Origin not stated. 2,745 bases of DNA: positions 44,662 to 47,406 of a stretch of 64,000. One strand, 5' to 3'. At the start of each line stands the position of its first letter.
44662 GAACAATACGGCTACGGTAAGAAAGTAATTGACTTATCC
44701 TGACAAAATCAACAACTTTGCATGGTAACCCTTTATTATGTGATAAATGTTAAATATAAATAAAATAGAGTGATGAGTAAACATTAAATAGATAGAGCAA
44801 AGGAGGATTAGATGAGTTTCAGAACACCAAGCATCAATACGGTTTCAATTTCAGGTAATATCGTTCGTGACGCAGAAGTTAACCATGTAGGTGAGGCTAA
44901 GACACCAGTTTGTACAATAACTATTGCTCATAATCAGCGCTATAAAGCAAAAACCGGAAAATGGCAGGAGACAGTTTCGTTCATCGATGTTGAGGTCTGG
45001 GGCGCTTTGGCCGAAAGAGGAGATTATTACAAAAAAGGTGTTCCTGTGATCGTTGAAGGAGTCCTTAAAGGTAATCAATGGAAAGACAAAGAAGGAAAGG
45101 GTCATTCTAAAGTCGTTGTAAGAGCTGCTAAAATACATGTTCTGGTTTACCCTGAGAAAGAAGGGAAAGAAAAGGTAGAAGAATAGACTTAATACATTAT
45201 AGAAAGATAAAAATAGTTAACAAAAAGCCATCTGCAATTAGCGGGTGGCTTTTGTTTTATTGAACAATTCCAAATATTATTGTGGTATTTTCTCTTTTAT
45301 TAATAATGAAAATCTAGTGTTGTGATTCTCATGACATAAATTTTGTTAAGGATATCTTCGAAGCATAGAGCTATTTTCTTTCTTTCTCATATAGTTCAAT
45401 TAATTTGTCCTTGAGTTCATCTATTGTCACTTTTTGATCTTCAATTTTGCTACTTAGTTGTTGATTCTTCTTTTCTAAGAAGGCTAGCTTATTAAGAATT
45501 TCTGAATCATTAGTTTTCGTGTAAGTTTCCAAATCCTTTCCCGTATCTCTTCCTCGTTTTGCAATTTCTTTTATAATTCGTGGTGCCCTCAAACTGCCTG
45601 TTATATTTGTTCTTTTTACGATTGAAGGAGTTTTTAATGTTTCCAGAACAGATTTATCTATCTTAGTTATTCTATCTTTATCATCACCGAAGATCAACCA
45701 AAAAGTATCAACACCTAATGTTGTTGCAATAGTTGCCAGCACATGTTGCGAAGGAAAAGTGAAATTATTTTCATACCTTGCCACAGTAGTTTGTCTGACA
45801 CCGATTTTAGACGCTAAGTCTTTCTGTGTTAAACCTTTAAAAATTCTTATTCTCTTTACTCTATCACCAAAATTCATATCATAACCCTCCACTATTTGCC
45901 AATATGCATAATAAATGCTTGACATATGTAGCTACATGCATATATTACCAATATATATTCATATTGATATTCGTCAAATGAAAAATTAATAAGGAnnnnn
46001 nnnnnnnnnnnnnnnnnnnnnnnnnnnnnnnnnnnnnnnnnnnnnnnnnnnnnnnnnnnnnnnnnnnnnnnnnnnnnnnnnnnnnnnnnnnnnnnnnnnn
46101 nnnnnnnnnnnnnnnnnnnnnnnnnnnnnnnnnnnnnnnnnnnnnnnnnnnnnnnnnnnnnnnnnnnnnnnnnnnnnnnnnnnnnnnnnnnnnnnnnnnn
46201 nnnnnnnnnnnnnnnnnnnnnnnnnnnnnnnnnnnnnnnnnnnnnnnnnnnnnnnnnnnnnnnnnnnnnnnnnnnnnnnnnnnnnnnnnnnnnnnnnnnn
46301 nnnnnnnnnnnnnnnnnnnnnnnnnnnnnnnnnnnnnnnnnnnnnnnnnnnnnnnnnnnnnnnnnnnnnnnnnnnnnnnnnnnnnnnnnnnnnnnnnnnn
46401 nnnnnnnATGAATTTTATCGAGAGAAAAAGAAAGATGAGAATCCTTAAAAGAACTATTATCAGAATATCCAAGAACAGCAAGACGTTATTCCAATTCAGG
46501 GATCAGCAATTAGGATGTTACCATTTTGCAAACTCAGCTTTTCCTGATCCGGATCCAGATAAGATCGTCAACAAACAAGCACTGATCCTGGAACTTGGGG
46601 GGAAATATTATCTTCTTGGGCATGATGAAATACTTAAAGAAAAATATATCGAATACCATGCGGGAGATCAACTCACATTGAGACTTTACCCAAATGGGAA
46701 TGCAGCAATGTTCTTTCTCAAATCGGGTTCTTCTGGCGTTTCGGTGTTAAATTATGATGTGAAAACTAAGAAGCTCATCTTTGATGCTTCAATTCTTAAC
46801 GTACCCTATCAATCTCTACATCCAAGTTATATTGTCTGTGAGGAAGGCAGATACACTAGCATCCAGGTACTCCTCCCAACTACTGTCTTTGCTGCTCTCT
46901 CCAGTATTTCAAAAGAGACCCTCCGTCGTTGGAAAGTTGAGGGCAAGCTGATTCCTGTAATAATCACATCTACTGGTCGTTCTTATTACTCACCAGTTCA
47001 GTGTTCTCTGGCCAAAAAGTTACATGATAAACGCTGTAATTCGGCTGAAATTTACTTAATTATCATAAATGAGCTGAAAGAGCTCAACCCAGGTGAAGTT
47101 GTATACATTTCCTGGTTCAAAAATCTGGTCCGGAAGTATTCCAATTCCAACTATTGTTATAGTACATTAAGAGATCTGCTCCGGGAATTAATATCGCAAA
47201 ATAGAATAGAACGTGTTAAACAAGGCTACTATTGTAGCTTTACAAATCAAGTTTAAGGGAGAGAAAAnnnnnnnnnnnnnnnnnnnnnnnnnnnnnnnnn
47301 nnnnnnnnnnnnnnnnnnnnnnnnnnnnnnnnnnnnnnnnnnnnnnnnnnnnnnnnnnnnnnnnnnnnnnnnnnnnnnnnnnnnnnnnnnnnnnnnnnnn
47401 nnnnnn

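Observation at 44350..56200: About 11.8 kb phage-derived island with no integrase, capsid, tail or lysis genes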

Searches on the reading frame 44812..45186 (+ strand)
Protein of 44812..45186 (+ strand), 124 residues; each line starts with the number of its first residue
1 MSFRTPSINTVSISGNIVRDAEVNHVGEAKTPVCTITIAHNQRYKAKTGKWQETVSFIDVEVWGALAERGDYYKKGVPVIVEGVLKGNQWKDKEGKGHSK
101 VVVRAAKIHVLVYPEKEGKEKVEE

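Call 4: search_protein_families(library=pfam, proteins=[window:44812-45186:+], max_evalue=0.01)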
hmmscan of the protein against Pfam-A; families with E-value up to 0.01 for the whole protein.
window:44812-45186:+ (124 aa): 1 family
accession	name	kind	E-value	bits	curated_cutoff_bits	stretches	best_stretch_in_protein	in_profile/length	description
PF00436.31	SSB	-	1.1e-21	77.2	26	1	8-110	1-103/104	Single-strand binding protein family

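Call 6: search_protein_families(library=phrogs, proteins=[window:44812-45186:+], max_evalue=0.001)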
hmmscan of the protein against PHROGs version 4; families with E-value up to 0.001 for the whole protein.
window:44812-45186:+ (124 aa): 2 families
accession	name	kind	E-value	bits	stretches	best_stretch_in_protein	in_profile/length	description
phrog_44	-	DNA, RNA and nucleotide metabolism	1.4e-25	91.6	1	7-113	86-192/271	single strand DNA binding protein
phrog_25370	-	unknown function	6.3e-06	26.8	1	8-52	2-45/48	-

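Call 8: search_protein_families(library=padloc, proteins=[window:44812-45186:+], max_evalue=0.01)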
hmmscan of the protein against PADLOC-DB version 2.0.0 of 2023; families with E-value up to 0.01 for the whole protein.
window:44812-45186:+ (124 aa): 0 families

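Call 9: search_protein_families(library=ncbifam, proteins=[window:44812-45186:+], max_evalue=0.01)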
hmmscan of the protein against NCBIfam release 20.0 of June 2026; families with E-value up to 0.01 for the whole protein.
window:44812-45186:+ (124 aa): 19 families
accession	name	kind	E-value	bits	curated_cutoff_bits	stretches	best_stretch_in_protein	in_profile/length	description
TIGR00621.2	ssb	subfamily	1.5e-24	87.2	53.95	1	7-120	3-117/165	single-stranded DNA-binding protein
NF006297.0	PRK08486.1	equivalog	9e-19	68.3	212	1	9-113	3-107/182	single-stranded DNA-binding protein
NF005674.0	PRK07459.1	equivalog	8.9e-14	51.5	161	1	7-114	2-104/121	single-stranded DNA-binding protein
NF005406.0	PRK06958.1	subfamily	6.4e-13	49.6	252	1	7-111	3-108/182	single-stranded DNA-binding protein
NF004512.0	PRK05853.1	equivalog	8.9e-13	48.5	215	1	11-107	6-102/168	hypothetical protein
NF006533.0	PRK09010.1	subfamily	4.2e-12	46.3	260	1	7-99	5-98/177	single-stranded DNA-binding protein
NF005579.0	PRK07274.1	equivalog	1.7e-10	40.7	169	1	9-101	3-92/131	single-stranded DNA-binding protein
NF005851.0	PRK07772.1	subfamily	1.7e-09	38.2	194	1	10-107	6-105/191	single-stranded DNA-binding protein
NF004357.0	PRK05733.1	subfamily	6.5e-09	36.1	241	1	7-96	4-93/172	single-stranded DNA-binding protein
NF004948.0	PRK06293.1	equivalog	2.6e-08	34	156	1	11-121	4-109/161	single-stranded DNA-binding protein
NF006445.0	PRK08763.1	subfamily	2.7e-08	34.2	246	1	7-111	4-108/164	single-stranded DNA-binding protein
NF010292.0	PRK13732.1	subfamily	2.7e-08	33.9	265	1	7-93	5-92/175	single-stranded DNA-binding protein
NF006039.0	PRK08182.1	subfamily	3.4e-08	33.6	70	1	13-113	7-112/150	single-stranded DNA-binding protein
NF005580.0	PRK07275.1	subfamily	4.5e-08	33.4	254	1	8-98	2-90/162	single-stranded DNA-binding protein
NF004972.0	PRK06341.1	equivalog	2.5e-07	30.8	254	1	7-98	4-97/166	single-stranded DNA-binding protein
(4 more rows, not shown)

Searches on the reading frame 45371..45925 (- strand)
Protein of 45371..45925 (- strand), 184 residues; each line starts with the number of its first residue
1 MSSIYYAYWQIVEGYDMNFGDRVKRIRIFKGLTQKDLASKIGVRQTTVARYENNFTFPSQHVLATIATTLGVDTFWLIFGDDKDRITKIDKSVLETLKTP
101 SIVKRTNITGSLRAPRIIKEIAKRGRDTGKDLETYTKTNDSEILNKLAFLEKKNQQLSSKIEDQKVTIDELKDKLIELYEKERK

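Call 4: search_protein_families(library=pfam, proteins=[window:45371-45925:-], max_evalue=0.01)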
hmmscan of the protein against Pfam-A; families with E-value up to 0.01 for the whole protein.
window:45371-45925:- (184 aa): 6 families
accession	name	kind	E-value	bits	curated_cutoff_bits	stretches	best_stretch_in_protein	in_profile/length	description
PF12844.13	HTH_19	-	1.2e-12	47.9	30.2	1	20-78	1-59/64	Helix-turn-helix domain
PF01381.28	HTH_3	-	1.5e-12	47.8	23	1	24-77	2-55/55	Helix-turn-helix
PF13560.12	HTH_31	-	8.2e-09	36.1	27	1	19-73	2-57/64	Helix-turn-helix domain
PF13443.12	HTH_26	-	1.6e-05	25.5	22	1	24-73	3-53/63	Cro/C1-type HTH DNA-binding domain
PF07022.19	Phage_CI_repr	-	0.0041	17.9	22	1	31-83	11-63/65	Bacteriophage CI repressor helix-turn-helix domain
PF24850.1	CC_BshC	-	0.0083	16.4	27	0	117-175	56-115/159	Bacillithiol biosynthesis BshC, C-terminal coiled-coil domain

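Call 6: search_protein_families(library=phrogs, proteins=[window:45371-45925:-], max_evalue=0.001)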
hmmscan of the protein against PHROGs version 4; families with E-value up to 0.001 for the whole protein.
window:45371-45925:- (184 aa): 19 families
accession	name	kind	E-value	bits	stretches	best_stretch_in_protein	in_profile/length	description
phrog_8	-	transcription regulation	1.1e-19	72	1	16-145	74-217/346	transcriptional regulator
phrog_4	-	transcription regulation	8.4e-17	62.2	1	17-96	135-205/400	transcriptional repressor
phrog_3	-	transcription regulation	1.3e-15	59.1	1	16-155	86-212/430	transcriptional repressor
phrog_2967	-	transcription regulation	8.6e-13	49.3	1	16-98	8-88/225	transcriptional regulator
phrog_4836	-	transcription regulation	1.1e-12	48.9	1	15-148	72-174/194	CII-like regulator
phrog_2328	-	transcription regulation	4.2e-12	47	1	12-84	11-81/128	transcriptional repressor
phrog_2439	-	transcription regulation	1.2e-09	38.6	1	20-171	9-122/367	transcriptional regulator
phrog_7241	-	transcription regulation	9.1e-09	36.4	1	23-74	66-117/122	transcriptional regulator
phrog_1373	-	transcription regulation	1.8e-08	35.6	1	15-73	60-118/166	transcriptional regulator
phrog_5823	-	transcription regulation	7.9e-08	32.8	1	17-85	5-74/404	transcriptional regulator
phrog_3037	-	transcription regulation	8e-07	30.1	1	32-92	29-89/189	transcriptional repressor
phrog_3557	-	transcription regulation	2.4e-06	28.8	1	19-113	14-107/142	transcriptional regulator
phrog_7950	-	transcription regulation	5.2e-06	27.4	1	22-54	11-43/68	transcriptional repressor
phrog_2104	-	unknown function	1.3e-05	26.3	1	22-66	43-87/103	-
phrog_4151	-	DNA, RNA and nucleotide metabolism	0.0001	23.2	0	29-54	18-43/154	DNA binding protein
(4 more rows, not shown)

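Call 8: search_protein_families(library=padloc, proteins=[window:45371-45925:-], max_evalue=0.01)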
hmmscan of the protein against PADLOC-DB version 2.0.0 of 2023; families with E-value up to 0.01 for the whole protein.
window:45371-45925:- (184 aa): 22 families
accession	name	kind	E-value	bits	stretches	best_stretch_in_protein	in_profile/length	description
PDLC02926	HTH_VI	-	6.2e-12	43.6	1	18-97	1-80/92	-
PDLC03945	RmrA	-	2.6e-10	38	1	17-92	1-76/394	-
PDLC03944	RmrA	-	3e-10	37.7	1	20-72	8-60/384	-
PDLC03954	RmrA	-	3.1e-09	34.3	1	20-84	12-76/380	-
PDLC03949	RmrA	-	3.2e-09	34.1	1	22-86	6-69/363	-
PDLC03951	RmrA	-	3.4e-09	34.1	1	20-78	10-68/400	-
PDLC04142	capH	-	4.8e-09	35.2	1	17-91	5-74/103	capH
PDLC03947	RmrA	-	4.6e-08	30.3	1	19-73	12-66/383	-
PDLC03955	RmrA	-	1.7e-07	28.9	1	22-81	24-83/371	-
PDLC03952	RmrA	-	4.4e-07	27.1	1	21-72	25-76/395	-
PDLC03948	RmrA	-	1.2e-06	25.6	1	17-73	7-63/397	-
PDLC03956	RmrA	-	1.6e-05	22.2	1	21-78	11-69/399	-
PDLC03946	RmrA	-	2.8e-05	21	1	21-86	5-69/357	-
PDLC04760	PDC-M64C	-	0.00013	20.3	1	17-57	25-68/93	-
PDLC04762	PDC-M64C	-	0.00013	20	1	18-56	27-68/97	-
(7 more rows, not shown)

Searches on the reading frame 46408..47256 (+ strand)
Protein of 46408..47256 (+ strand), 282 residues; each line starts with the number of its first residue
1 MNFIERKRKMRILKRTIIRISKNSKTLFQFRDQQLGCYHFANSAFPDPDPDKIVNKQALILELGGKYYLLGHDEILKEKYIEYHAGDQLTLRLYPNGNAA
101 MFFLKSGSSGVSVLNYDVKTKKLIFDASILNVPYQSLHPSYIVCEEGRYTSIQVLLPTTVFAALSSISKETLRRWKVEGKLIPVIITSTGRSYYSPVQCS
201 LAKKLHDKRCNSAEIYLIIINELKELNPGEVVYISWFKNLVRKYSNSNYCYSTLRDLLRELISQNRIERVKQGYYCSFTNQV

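Call 4: search_protein_families(library=pfam, proteins=[window:46408-47256:+], max_evalue=0.01)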
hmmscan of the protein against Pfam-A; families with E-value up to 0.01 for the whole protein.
window:46408-47256:+ (282 aa): 4 families
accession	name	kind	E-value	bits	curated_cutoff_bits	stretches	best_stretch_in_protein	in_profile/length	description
PF13411.12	MerR_1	-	5.6e-05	23.6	21.6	1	161-200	6-44/69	MerR HTH family regulatory protein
PF00376.29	MerR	-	0.0001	22.5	28.2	1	161-194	5-38/38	MerR family regulatory protein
PF13338.12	AbiEi_4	-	0.0016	19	25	0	258-276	29-47/49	Transcriptional regulator, AbiEi antitoxin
PF07825.17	Exc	-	0.003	18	23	1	168-195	18-44/77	Excisionase-like protein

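Call 6: search_protein_families(library=phrogs, proteins=[window:46408-47256:+], max_evalue=0.001)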
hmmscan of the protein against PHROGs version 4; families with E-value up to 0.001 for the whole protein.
window:46408-47256:+ (282 aa): 0 families

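Call 8: search_protein_families(library=padloc, proteins=[window:46408-47256:+], max_evalue=0.01)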
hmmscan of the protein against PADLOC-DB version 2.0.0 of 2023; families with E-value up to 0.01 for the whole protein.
window:46408-47256:+ (282 aa): 0 families

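Call 9: search_protein_families(library=ncbifam, proteins=[window:46408-47256:+], max_evalue=0.01)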
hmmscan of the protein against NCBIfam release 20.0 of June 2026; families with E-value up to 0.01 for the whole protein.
window:46408-47256:+ (282 aa): 0 families
